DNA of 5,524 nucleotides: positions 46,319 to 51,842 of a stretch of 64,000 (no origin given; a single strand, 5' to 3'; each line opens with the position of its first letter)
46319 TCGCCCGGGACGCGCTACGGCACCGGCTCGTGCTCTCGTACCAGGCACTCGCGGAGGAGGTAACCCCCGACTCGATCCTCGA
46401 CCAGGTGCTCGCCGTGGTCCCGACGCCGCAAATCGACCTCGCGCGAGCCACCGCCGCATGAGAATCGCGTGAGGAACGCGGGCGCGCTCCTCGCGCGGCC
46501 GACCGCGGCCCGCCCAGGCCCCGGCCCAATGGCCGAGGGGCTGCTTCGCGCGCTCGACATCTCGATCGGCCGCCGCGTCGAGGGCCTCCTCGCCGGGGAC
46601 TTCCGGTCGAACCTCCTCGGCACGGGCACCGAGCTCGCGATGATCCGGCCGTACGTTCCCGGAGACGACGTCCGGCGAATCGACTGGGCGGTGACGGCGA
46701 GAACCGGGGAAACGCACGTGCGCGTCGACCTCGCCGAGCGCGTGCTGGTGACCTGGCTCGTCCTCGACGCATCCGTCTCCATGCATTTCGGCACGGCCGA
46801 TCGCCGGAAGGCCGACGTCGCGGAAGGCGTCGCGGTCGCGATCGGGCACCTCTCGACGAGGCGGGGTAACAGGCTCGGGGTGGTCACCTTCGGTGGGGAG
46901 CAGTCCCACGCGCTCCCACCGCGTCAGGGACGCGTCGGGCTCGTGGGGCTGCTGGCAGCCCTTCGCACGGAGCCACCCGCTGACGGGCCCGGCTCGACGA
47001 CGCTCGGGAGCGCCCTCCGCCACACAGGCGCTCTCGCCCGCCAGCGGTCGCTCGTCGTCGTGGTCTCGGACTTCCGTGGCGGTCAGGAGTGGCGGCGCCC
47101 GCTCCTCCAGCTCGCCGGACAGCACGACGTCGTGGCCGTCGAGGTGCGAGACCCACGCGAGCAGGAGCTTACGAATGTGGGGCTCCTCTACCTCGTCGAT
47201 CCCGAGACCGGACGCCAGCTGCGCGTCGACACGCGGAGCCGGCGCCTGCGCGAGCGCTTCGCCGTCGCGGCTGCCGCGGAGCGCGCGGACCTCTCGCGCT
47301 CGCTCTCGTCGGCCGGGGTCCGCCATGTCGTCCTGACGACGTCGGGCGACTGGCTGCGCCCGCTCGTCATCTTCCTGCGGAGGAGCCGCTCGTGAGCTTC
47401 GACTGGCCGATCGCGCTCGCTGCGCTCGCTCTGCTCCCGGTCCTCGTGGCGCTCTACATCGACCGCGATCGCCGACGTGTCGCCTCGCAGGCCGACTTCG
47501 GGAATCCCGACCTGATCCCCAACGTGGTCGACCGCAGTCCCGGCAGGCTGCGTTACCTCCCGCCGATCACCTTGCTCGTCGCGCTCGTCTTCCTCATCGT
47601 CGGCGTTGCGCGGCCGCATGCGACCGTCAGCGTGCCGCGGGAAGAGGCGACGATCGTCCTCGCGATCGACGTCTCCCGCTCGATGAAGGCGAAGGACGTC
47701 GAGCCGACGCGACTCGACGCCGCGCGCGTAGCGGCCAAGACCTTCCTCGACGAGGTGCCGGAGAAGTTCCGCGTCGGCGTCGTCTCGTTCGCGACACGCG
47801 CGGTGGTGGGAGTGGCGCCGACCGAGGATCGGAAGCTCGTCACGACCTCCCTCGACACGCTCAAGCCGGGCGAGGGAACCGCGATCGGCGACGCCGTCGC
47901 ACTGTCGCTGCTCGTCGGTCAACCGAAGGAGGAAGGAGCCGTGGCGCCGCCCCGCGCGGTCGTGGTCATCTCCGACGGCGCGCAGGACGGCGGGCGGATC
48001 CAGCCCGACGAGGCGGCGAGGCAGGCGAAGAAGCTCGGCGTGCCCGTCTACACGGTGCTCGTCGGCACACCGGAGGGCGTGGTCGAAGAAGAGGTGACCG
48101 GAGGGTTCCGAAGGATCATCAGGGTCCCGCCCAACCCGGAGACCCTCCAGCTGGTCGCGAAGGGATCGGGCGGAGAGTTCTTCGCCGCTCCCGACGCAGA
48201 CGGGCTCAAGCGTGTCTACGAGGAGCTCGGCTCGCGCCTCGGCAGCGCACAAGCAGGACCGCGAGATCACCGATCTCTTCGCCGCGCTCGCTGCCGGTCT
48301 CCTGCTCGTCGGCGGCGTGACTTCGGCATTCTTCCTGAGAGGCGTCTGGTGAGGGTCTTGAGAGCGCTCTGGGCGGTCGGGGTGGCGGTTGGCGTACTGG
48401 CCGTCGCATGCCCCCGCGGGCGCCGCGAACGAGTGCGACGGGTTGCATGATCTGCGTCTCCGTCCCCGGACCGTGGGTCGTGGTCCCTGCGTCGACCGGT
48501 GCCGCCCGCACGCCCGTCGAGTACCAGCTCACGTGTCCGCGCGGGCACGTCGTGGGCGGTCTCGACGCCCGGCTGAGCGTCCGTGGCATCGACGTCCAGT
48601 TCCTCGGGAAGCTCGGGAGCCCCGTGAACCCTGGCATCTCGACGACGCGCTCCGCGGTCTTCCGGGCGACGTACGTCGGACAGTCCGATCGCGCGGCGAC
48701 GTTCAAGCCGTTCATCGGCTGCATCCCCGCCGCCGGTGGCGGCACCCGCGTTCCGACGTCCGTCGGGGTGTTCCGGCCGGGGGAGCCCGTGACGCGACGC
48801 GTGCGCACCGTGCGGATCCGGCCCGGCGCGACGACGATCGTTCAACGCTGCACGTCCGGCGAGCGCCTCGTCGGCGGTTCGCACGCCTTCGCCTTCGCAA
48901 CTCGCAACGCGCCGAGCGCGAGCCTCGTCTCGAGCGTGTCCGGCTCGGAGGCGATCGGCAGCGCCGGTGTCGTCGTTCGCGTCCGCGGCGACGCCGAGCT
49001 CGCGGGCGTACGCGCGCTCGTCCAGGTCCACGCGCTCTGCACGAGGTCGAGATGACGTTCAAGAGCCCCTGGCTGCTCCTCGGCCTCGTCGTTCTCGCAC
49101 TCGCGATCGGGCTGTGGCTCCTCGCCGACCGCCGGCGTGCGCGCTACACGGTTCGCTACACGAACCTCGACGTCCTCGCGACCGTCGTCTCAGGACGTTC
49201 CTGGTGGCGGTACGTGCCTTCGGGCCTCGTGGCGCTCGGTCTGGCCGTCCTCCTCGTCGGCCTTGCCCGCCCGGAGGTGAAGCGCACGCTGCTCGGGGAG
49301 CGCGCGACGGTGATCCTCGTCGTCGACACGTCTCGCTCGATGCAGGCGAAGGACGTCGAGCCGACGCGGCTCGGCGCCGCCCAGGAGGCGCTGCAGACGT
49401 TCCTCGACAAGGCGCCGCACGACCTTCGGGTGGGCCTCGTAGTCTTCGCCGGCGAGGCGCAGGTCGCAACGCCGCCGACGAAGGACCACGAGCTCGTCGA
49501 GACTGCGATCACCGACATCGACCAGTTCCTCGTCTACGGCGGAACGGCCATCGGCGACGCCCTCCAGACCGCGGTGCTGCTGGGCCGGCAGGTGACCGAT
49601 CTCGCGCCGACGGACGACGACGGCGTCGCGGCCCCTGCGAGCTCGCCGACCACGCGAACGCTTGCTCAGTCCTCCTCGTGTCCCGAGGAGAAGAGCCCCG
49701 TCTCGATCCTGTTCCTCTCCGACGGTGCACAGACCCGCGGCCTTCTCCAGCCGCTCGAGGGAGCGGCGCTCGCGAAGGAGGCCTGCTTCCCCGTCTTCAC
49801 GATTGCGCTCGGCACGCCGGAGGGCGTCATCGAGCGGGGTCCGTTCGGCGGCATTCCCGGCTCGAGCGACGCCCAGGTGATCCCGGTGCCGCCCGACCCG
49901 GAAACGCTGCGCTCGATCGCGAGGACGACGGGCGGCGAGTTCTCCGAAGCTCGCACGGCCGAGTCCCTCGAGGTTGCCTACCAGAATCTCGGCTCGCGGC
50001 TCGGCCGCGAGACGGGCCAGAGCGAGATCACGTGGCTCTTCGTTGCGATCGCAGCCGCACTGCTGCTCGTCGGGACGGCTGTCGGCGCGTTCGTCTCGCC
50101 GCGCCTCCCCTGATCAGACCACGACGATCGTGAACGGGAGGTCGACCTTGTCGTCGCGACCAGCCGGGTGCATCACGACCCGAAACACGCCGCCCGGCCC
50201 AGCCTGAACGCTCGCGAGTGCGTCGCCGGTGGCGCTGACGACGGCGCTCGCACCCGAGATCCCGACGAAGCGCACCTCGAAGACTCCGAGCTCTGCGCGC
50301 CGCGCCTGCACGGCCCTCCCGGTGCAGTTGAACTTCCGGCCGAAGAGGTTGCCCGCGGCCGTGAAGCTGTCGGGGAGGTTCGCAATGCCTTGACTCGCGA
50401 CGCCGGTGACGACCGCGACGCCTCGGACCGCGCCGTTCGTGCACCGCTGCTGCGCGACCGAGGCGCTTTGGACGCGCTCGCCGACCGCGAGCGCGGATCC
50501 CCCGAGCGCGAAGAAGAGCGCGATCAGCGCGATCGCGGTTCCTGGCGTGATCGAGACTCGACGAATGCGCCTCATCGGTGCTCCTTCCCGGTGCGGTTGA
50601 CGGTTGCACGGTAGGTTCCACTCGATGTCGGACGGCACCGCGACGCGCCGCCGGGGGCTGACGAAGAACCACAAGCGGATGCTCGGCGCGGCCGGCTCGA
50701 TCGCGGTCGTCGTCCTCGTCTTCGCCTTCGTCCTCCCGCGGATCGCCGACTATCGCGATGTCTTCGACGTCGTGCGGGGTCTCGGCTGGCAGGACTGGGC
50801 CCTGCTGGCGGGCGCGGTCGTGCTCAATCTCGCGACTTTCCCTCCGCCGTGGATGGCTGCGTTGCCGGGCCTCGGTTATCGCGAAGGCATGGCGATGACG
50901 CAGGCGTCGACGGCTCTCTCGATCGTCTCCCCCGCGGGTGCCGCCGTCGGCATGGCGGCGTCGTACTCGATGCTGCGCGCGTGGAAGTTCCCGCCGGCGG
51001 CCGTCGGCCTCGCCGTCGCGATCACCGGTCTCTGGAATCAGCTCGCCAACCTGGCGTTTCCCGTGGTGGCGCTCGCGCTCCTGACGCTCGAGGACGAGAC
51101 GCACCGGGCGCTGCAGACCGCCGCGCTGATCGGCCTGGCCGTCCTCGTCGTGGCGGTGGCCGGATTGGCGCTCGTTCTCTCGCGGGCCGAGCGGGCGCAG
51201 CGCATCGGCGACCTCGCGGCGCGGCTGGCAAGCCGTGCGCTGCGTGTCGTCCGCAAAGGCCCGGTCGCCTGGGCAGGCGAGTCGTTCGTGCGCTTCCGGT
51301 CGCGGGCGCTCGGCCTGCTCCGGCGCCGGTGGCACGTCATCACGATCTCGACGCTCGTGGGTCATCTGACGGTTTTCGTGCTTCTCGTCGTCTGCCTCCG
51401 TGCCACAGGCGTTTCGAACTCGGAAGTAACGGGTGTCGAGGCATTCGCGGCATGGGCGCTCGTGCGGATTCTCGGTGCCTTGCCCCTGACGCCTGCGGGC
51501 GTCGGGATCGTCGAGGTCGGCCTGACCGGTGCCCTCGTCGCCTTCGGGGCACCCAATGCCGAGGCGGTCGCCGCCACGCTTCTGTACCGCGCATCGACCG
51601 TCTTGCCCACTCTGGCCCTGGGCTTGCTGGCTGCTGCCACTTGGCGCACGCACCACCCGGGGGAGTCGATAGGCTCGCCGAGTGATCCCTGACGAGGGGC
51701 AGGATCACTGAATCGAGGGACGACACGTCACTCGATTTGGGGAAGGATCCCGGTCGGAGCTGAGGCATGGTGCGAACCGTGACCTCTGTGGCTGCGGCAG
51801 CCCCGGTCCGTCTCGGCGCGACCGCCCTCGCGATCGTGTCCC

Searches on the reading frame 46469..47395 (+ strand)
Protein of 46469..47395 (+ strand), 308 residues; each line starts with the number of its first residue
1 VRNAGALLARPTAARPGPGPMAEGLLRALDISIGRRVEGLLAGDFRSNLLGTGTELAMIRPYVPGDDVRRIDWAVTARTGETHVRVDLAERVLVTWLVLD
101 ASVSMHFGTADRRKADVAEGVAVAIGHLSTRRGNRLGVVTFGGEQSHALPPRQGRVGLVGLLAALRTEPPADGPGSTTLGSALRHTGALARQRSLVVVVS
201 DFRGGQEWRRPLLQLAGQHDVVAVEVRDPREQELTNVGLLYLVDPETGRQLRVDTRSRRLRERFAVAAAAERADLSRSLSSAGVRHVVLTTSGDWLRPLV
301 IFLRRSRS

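Call 63: search_protein_families(library=pfam, max_evalue=0.00001, proteins=[window:46469-47395:+])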
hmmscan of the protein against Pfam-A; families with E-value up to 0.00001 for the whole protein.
window:46469-47395:+ (308 aa): 2 families
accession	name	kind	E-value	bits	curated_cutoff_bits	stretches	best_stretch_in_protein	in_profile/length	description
PF01882.25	DUF58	-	3.7e-62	209.8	23.4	1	59-273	2-215/216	Protein of unknown function DUF58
PF13519.12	VWA_2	-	4.5e-09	37.3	27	1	95-202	1-106/107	von Willebrand factor type A domain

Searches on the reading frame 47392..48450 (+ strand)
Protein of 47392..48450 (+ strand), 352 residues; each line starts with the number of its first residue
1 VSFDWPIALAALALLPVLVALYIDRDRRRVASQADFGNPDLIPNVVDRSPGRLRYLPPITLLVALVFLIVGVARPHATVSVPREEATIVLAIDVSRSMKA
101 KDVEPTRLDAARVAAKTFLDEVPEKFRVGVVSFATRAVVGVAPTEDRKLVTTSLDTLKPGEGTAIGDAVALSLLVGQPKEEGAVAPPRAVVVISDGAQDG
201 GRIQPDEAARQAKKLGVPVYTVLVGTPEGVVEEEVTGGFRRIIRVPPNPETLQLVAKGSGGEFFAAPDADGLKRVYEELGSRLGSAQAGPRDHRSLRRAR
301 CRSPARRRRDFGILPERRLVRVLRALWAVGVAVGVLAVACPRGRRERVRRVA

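Call 63: search_protein_families(library=pfam, max_evalue=0.00001, proteins=[window:47392-48450:+])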
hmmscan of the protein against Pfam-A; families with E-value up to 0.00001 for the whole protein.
window:47392-48450:+ (352 aa): 3 families
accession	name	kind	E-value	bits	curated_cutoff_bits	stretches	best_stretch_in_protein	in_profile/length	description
PF13519.12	VWA_2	-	2.5e-17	63.9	27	1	88-196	1-106/107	von Willebrand factor type A domain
PF00092.34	VWA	-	1e-12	49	23.8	1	88-244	2-140/174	von Willebrand factor type A domain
PF07584.16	BatA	-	8.4e-09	36.2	25.9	1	1-75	1-77/77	Aerotolerance regulator N-terminal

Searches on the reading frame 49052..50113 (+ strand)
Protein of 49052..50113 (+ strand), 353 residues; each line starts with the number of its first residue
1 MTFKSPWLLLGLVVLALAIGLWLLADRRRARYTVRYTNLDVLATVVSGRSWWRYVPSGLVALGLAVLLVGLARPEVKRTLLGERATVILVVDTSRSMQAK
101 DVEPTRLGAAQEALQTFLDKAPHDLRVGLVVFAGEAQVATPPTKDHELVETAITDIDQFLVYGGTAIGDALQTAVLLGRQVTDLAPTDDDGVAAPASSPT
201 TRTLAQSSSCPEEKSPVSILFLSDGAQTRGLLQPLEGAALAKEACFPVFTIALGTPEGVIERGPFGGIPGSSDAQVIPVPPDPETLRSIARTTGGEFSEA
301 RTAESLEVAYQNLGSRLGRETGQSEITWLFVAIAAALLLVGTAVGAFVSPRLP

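Call 63: search_protein_families(library=pfam, max_evalue=0.00001, proteins=[window:49052-50113:+])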
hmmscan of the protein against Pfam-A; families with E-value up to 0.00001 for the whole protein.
window:49052-50113:+ (353 aa): 2 families
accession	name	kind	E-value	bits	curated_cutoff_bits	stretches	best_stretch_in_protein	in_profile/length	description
PF13519.12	VWA_2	-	1.4e-21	77.6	27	1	87-175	1-86/107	von Willebrand factor type A domain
PF00092.34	VWA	-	6.6e-11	43.2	23.8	1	87-175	2-89/174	von Willebrand factor type A domain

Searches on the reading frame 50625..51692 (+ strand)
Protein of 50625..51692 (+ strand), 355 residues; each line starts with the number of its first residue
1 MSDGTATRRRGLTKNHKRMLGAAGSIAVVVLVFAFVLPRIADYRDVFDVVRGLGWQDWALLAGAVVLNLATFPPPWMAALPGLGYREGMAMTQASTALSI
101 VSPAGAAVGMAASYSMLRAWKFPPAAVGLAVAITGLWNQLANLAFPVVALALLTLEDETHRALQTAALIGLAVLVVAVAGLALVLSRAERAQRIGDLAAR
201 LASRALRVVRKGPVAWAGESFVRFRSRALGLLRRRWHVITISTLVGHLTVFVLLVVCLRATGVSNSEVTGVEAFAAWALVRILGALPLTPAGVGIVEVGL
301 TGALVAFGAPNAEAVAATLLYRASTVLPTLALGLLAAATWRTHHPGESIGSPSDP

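Call 63: search_protein_families(library=pfam, max_evalue=0.00001, proteins=[window:50625-51692:+])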
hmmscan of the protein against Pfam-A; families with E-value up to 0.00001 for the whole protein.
window:50625-51692:+ (355 aa): 1 family
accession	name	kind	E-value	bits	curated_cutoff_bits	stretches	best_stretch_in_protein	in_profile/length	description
PF03706.18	LPG_synthase_TM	-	1.4e-21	77.7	33.4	1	25-333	4-302/302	Lysylphosphatidylglycerol synthase TM region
